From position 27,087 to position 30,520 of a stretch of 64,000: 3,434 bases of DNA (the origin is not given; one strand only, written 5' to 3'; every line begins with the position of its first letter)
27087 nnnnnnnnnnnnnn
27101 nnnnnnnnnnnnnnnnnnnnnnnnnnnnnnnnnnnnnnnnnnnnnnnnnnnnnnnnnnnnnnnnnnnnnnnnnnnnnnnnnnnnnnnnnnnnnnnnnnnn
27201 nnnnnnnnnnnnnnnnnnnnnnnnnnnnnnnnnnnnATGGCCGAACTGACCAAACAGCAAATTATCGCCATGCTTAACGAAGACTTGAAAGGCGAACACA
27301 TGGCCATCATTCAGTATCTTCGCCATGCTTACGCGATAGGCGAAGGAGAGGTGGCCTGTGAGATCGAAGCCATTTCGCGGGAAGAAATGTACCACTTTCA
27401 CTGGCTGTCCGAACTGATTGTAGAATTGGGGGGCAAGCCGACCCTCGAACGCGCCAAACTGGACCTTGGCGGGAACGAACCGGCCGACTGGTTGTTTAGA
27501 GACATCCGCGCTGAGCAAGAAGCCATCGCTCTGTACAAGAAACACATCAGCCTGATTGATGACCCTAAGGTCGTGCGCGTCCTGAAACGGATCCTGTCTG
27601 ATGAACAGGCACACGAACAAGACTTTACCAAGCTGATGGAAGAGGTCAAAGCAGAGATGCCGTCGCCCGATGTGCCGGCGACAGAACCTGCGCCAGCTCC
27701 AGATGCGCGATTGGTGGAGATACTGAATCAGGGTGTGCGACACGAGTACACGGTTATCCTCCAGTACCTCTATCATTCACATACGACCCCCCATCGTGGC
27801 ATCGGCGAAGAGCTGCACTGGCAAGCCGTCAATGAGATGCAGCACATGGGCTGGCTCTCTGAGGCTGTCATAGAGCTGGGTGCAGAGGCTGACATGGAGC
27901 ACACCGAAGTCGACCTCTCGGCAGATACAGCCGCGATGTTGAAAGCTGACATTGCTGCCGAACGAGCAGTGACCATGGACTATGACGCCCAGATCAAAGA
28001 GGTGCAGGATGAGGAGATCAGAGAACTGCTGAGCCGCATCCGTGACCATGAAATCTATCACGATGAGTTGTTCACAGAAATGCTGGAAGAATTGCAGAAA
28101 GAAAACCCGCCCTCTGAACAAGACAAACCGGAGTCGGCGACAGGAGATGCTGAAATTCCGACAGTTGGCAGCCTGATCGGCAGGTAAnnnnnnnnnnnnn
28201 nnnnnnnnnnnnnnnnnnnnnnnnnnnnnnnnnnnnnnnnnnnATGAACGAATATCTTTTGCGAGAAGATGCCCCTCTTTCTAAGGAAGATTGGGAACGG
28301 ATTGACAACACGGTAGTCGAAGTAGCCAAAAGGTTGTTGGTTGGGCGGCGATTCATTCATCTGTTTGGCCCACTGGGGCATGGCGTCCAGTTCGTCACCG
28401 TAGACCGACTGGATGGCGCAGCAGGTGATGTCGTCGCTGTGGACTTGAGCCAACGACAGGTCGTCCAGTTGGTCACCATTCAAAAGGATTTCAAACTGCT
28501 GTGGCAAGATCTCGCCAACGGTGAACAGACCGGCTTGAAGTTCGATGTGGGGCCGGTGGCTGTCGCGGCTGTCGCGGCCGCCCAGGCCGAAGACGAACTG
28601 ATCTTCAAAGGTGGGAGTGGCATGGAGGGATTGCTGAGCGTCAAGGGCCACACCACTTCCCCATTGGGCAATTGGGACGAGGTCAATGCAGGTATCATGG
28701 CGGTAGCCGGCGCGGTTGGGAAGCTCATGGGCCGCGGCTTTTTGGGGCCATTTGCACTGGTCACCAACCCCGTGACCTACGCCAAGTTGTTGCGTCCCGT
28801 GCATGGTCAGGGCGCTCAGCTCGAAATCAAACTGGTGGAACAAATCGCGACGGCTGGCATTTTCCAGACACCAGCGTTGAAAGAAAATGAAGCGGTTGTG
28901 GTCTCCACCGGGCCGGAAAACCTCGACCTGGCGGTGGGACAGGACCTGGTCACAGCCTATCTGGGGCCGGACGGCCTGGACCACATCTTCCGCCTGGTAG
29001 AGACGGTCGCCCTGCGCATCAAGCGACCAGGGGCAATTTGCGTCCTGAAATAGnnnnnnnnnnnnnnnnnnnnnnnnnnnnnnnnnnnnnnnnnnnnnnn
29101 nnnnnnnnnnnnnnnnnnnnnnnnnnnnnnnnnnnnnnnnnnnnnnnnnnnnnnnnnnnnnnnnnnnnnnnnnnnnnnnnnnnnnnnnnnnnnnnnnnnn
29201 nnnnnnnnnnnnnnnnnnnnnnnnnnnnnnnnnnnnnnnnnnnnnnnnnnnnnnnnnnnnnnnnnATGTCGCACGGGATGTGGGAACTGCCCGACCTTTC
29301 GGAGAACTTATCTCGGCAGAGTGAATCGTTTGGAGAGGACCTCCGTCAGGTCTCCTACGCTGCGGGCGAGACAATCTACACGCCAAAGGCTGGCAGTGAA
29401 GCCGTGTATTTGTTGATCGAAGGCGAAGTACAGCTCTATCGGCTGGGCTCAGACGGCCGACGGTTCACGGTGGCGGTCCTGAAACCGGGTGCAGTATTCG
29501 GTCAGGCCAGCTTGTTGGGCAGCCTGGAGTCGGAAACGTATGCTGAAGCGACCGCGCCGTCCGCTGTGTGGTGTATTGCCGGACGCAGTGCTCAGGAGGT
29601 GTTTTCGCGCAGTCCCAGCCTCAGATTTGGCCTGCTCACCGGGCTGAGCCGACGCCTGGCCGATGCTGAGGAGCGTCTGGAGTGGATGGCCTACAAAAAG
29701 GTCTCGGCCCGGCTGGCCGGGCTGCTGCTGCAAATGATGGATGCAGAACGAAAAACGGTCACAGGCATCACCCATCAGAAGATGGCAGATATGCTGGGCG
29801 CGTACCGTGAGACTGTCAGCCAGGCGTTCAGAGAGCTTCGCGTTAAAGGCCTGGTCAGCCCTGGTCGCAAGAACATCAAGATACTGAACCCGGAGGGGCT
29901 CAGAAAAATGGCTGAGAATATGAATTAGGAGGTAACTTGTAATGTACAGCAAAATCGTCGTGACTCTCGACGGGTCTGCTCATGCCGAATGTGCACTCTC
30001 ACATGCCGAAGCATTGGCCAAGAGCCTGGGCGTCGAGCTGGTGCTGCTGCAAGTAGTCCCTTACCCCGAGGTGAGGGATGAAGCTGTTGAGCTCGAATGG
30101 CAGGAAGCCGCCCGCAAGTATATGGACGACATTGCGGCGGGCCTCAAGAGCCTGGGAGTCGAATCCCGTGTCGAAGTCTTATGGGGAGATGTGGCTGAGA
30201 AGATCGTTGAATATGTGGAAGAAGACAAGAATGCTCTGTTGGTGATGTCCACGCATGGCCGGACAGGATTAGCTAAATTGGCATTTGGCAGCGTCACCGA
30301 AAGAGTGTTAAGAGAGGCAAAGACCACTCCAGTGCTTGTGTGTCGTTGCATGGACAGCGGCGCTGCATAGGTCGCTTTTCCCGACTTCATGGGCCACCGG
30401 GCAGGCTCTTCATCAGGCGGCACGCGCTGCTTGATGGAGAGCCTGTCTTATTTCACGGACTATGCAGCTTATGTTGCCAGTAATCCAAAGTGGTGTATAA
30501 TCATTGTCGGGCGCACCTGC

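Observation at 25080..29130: Encapsulin nanocompartment operon embedded in a rubredoxin / rubredoxin-reductase / DJ-1 oxidative-stress module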

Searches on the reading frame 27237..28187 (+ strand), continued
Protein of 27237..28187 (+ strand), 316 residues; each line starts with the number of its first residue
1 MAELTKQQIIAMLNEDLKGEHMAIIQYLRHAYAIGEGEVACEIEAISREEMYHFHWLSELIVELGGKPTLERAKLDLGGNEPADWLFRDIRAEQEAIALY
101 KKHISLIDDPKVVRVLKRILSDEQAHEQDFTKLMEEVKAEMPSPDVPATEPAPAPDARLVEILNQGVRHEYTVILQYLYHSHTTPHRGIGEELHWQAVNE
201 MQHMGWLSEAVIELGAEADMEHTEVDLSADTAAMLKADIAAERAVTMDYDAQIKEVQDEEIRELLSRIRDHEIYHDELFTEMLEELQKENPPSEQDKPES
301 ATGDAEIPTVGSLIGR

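Call 61: find_encoding_contigs(protein=P0188, flank=8000, max_places=2)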
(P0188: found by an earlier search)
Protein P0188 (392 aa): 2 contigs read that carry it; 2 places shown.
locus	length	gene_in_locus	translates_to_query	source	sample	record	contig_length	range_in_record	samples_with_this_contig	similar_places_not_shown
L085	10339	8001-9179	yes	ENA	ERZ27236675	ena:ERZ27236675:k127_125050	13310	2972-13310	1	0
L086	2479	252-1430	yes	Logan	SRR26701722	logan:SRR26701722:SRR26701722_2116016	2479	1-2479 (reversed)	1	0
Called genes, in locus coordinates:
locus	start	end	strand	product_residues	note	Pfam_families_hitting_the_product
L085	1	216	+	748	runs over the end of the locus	PF03065:Glyco_hydro_57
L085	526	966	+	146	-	PF01475:FUR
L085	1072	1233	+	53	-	PF00301:Rubredoxin, PF21349:RUBY_RBDX (faint)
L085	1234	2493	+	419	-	PF01262:AlaDh_PNT_C (faint), PF01266:DAO (faint), PF07992:Pyr_redox_2, PF13241:NAD_binding_7 (faint), PF13454:NAD_binding_9 (faint), PF00070:Pyr_redox, PF18267:Rubredoxin_C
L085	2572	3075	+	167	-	PF02915:Rubrerythrin, PF21349:RUBY_RBDX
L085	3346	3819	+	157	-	PF20139:DUF6529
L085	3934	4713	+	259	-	PF02535:Zip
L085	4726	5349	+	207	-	PF03190:Thioredox_DsbH, PF13899:Thioredoxin_7, PF13098:Thioredoxin_2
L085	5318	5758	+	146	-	PF00881:Nitroreductase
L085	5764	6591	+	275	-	PF02219:MTHFR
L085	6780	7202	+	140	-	-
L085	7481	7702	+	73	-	PF09537:DUF2383 (weak)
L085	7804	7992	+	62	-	-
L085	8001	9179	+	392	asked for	PF00301:Rubredoxin, PF00210:Ferritin, PF02915:Rubrerythrin (weak), PF12902:Ferritin-like (weak), PF00210:Ferritin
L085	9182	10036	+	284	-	PF04454:Linocin_M18, PF09950:Major_capside (weak)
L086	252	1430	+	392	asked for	PF00301:Rubredoxin, PF00210:Ferritin, PF02915:Rubrerythrin (weak), PF12902:Ferritin-like (weak), PF00210:Ferritin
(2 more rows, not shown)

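Call 63: search_protein_families(library=pfam, proteins=[L016:6079-7014:+, L016:7110-7337:+, L016:7353-7901:+, L016:9814-11016:+, L016:11105-12676:+, L040:11038-11250:+, L085:7804-7992:+, L085:7481-7702:+, L017:5107-7680:+], max_evalue=0.001)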
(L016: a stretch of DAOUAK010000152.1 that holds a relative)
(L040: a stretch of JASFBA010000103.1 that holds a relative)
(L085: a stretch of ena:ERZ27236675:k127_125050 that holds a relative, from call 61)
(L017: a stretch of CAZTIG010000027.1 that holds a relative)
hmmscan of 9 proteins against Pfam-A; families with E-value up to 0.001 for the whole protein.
L016:6079-7014:+ (311 aa): 8 families
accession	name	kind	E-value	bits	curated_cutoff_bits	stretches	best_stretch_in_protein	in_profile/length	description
PF13646.12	HEAT_2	-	5.3e-34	116.8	27.7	2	217-298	4-87/88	HEAT repeats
PF02985.28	HEAT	-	6.1e-21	73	23.5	0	244-270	1-27/31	HEAT repeat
PF13513.12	HEAT_EZ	-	1.1e-15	58.1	27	0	242-270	27-55/55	HEAT-like repeat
PF03130.22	HEAT_PBS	-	1.5e-13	50.2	20.9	1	229-254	2-27/27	PBS lyase HEAT-like repeat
PF00514.29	Arm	-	1.2e-07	31.9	20.6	0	243-270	12-39/41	Armadillo/beta-catenin-like repeat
PF14668.11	RICTOR_V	-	4.3e-05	24.1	27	0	98-142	24-66/71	Rapamycin-insensitive companion of mTOR, domain 5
PF12717.13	Cnd1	-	0.00017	22.1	26.4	0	208-273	17-88/162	non-SMC mitotic condensation complex subunit 1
PF01602.26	Adaptin_N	-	0.00031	19.9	37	0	60-128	65-138/524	Adaptin N terminal region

L016:7110-7337:+ (75 aa): 1 family
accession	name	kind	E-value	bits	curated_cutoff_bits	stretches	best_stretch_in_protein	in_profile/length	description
PF04945.19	YHS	-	4.3e-17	62.3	30.3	1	18-62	2-45/47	YHS domain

L016:7353-7901:+ (182 aa): 1 family
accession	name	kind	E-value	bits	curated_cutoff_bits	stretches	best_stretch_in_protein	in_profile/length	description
PF14238.11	DUF4340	-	6.3e-05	23.7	25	1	72-157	1-87/183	Domain of unknown function (DUF4340)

L016:9814-11016:+ (400 aa): 5 families
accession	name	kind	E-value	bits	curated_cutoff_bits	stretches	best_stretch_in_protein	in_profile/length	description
PF07992.20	Pyr_redox_2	-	3.9e-55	187.8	26.1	1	2-293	2-291/291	Pyridine nucleotide-disulphide oxidoreductase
PF18267.7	Rubredoxin_C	-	1.7e-16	60.4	25.9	1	312-379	1-67/70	Rubredoxin NAD+ reductase C-terminal domain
PF00070.33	Pyr_redox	-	7.7e-15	55.6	22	1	143-224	1-82/82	Pyridine nucleotide-disulphide oxidoreductase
PF03486.20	HI0933_like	-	1.2e-05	25.3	50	0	54-122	108-177/244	HI0933-like protein Rossmann domain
PF01266.30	DAO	-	0.00024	21.2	27.9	0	144-171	2-29/353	FAD dependent oxidoreductase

L016:11105-12676:+ (523 aa): 3 families
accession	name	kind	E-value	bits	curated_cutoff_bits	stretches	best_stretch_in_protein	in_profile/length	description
PF13749.12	HATPase_c_4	-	9.9e-22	77.2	26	1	357-441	1-88/89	Putative ATP-dependent DNA helicase recG C-terminal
PF04326.19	SLFN_AlbA_2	-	9.8e-12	45.9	25.3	1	89-183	20-115/118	Schlafen, AlbA_2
PF08220.18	HTH_DeoR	-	0.00094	19.3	21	0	465-512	1-47/57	DeoR-like helix-turn-helix domain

L040:11038-11250:+ (70 aa): 1 family
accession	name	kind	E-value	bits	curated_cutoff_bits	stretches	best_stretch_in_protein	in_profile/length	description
PF02915.23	Rubrerythrin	-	2.2e-07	31.8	22.8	1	7-61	82-136/137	Rubrerythrin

L085:7804-7992:+ (62 aa): 1 family
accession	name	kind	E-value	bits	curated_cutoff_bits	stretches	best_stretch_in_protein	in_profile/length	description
PF08394.17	Arc_trans_TRASH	-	0.00011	22.6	27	1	6-32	2-32/43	Archaeal TRASH domain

L085:7481-7702:+ (73 aa): 1 family
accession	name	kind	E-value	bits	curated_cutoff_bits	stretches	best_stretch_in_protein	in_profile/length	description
PF09537.16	DUF2383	-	2.5e-07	31.3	30.8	1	4-66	3-65/111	Domain of unknown function (DUF2383)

L017:5107-7680:+ (857 aa): 5 families
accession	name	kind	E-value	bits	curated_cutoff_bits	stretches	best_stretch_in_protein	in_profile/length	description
PF00122.25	E1-E2_ATPase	-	4.3e-53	180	28.1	1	314-513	2-180/181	E1-E2 ATPase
PF00702.32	Hydrolase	-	4.2e-40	138.6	26.4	1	531-746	2-191/191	haloacid dehalogenase-like hydrolase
PF00403.32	HMA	-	3.4e-35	120.7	24.8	2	20-79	3-62/62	Heavy-metal-associated domain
PF12710.13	HAD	-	1.1e-06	29.7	27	1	649-742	70-188/189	haloacid dehalogenase-like hydrolase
PF08282.18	Hydrolase_3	-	4.2e-05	23.8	20.9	1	729-778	206-255/255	haloacid dehalogenase-like hydrolase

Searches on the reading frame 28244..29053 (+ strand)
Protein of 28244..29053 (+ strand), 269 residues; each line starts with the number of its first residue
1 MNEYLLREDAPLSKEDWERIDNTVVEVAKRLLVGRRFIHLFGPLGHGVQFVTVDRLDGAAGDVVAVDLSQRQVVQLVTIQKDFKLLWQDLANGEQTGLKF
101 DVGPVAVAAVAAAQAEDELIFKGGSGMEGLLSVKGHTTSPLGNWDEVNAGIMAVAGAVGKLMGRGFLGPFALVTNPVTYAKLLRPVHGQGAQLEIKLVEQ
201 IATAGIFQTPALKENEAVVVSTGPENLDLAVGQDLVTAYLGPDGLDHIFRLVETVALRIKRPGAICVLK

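Call 3: search_protein_families(library=pfam, proteins=[window:28244-29053:+], max_evalue=0.01)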
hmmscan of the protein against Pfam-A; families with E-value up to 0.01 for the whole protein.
window:28244-29053:+ (269 aa): 2 families
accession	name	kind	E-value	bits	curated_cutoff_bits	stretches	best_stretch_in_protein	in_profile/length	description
PF04454.18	Linocin_M18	-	2.3e-66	224.1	24.3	1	3-256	2-253/253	Encapsulating protein for peroxidase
PF09950.15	Major_capside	-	7.8e-05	22.6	26.8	1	58-135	8-88/251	Major capsid protein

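Call 4: search_protein_families(library=ncbifam, proteins=[window:28244-29053:+], max_evalue=0.01)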
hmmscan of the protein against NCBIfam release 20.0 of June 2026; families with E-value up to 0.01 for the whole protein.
window:28244-29053:+ (269 aa): 1 family
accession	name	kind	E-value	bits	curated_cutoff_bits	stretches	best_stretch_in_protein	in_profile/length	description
NF041155.2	encap_f1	equivalog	1.2e-74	251.1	100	1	5-268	1-261/261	family 1 encapsulin nanocompartment shell protein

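Call 35: search_solved_structures(query=window:28244-29050:+, max_evalue=1e-10, show_alignments=2)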
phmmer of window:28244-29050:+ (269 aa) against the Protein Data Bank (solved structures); distinct sequences matched with E-value up to 1e-10: 33.
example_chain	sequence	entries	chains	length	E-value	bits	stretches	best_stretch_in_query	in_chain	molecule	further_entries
4pt2_P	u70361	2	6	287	1.8e-60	207.9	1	3-268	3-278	Encapsulin protein | Type 1 encapsulin shell protein EncA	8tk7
7s4q_A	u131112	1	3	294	2e-60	207.8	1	3-268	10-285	EncA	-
7s20_A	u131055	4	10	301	2.2e-60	207.7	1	3-268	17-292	EncA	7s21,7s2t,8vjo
8v4n_A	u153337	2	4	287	5.8e-60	206.3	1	3-268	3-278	Type 1 encapsulin shell protein EncA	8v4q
9i8e_C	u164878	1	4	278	8.6e-60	205.7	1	3-268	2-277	Encapsulin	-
9i8f_C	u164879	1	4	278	1.6e-59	204.8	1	3-268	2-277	Encapsulin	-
6nj8_A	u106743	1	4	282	1.7e-59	204.8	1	1-268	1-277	Encapsulating protein for a DyP-type peroxidase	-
8rvj_A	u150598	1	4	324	1.4e-58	201.8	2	66-268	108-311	Type 1 encapsulin shell protein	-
9fy6_A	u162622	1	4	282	1.6e-58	201.6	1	6-268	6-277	Bacteriocin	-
7mh2_A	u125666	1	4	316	1.7e-58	201.5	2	66-268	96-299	T4GALA Engineered Protein Nanocage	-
9b9i_A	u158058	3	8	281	8.7e-58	199.2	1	3-268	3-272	Type 1 encapsulin shell protein EncA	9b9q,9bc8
9zvv_A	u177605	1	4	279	1.3e-53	185.5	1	5-268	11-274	Type 1 encapsulin shell protein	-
9zw3_A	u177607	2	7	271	8.2e-53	182.8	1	1-268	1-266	Type 1 encapsulin shell protein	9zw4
2e0z_A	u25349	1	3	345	2.4e-19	73.2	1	116-268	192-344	Virus-like particle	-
7lik_A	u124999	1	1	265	3.5e-19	72.6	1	3-269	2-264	Maritimacin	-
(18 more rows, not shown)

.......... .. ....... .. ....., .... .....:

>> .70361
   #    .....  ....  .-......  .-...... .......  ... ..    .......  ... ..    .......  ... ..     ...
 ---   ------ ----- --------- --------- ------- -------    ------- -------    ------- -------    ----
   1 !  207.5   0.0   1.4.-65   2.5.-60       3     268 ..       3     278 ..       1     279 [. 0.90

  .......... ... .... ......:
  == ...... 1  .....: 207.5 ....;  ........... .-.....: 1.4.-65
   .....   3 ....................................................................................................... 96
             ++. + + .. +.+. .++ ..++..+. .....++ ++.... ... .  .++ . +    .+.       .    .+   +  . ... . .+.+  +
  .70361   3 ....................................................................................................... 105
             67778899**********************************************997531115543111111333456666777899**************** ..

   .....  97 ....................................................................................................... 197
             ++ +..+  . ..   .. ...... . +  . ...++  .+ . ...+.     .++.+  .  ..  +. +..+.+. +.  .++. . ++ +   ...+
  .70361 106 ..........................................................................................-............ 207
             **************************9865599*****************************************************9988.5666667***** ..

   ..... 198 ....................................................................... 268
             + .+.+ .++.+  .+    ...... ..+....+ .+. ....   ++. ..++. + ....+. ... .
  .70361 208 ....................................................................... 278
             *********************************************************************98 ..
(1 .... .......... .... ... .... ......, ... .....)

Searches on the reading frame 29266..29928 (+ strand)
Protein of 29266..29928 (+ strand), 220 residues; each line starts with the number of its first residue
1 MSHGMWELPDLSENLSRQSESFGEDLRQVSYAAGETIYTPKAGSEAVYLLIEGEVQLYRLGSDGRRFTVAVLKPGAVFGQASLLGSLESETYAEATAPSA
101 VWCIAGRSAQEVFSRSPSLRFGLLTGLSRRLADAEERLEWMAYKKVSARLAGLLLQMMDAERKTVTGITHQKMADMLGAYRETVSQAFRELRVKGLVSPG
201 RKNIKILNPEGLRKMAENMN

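Call 3: search_protein_families(library=pfam, proteins=[window:29266-29928:+], max_evalue=0.01)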
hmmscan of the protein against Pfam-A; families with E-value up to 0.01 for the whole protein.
window:29266-29928:+ (220 aa): 3 families
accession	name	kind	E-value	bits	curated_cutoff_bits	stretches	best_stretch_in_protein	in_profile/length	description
PF13545.12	HTH_Crp_2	-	1.5e-17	63.8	27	1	148-215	1-70/70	Crp-like helix-turn-helix domain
PF00027.35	cNMP_binding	-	1.4e-16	60.7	27.5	1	29-115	2-88/89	Cyclic nucleotide-binding domain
PF00325.26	Crp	-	0.0023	18.1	21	1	169-196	4-31/32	Bacterial regulatory proteins, crp family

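Call 4: search_protein_families(library=ncbifam, proteins=[window:29266-29928:+], max_evalue=0.01)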
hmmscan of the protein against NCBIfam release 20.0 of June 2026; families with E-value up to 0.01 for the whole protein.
window:29266-29928:+ (220 aa): 11 families
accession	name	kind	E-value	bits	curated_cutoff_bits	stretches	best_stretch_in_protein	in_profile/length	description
TIGR03697.1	NtcA_cyano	equivalog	5.9e-20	71.8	244.95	1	34-212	1-188/193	global nitrogen regulator NtcA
NF010499.0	PRK13918.1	equivalog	8.7e-20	71.1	274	1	28-218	14-203/205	CRP/FNR family transcriptional regulator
NF050806.1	TransRegFixKCaul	equivalog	3.4e-16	59.1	300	1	13-216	10-214/215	transcriptional regulator FixK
NF006901.0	PRK09392.1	equivalog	5.1e-13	48.9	211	1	44-217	48-222/236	transcriptional activator FtrB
NF008732.0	PRK11753.1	equivalog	9.2e-13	48.1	266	1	21-206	18-210/214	cAMP-activated global transcriptional regulator CRP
NF052518.1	TransRegLdrP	equivalog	7.6e-12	45.7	300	1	33-218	6-190/195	transcriptional regulator LdrP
NF053664.1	TransRegPtrACyano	equivalog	1.4e-09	37.6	300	1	44-198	27-181/196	Crp/Fnr family transcriptional regulator PtrA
NF041163.2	encap_f2b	equivalog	5.5e-09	35.7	400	1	5-123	73-193/450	family 2B encapsulin nanocompartment shell protein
NF050815.1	TransActFtrBCaul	equivalog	1.4e-07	31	300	1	34-217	40-224/251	transcriptional activator FtrB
NF045989.1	TransRegFnrLRhodb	equivalog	3.1e-06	26.6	300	1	30-208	40-227/245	transcriptional regulator FnrL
NF008365.0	PRK11161.1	subfamily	0.00054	19.3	228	1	34-218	55-245/250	fumarate/nitrate reduction transcriptional regulator Fnr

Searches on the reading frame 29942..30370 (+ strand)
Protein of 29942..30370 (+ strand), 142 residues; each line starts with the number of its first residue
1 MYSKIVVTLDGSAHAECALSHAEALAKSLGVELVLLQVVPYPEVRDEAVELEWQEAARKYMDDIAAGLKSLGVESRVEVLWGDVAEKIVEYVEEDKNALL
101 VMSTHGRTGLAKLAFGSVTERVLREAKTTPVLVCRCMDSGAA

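Call 3: search_protein_families(library=pfam, proteins=[window:29942-30370:+], max_evalue=0.01)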
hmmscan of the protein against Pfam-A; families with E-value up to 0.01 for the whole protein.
window:29942-30370:+ (142 aa): 1 family
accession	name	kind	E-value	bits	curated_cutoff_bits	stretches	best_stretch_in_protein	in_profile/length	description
PF00582.32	Usp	-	1.3e-28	100.8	24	1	1-135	1-141/141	Universal stress protein family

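Call 4: search_protein_families(library=ncbifam, proteins=[window:29942-30370:+], max_evalue=0.01)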
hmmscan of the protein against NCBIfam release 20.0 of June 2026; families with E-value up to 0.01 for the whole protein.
window:29942-30370:+ (142 aa): 2 families
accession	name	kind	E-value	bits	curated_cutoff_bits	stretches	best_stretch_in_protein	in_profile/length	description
NF008380.0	PRK11175.1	equivalog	5e-05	22.4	227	1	55-135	66-146/313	universal stress protein UspE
NF038185.1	KdpD_non_kinase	exception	0.0016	17.8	550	1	3-133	246-369/373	KdpD-like non-kinase potassium sensor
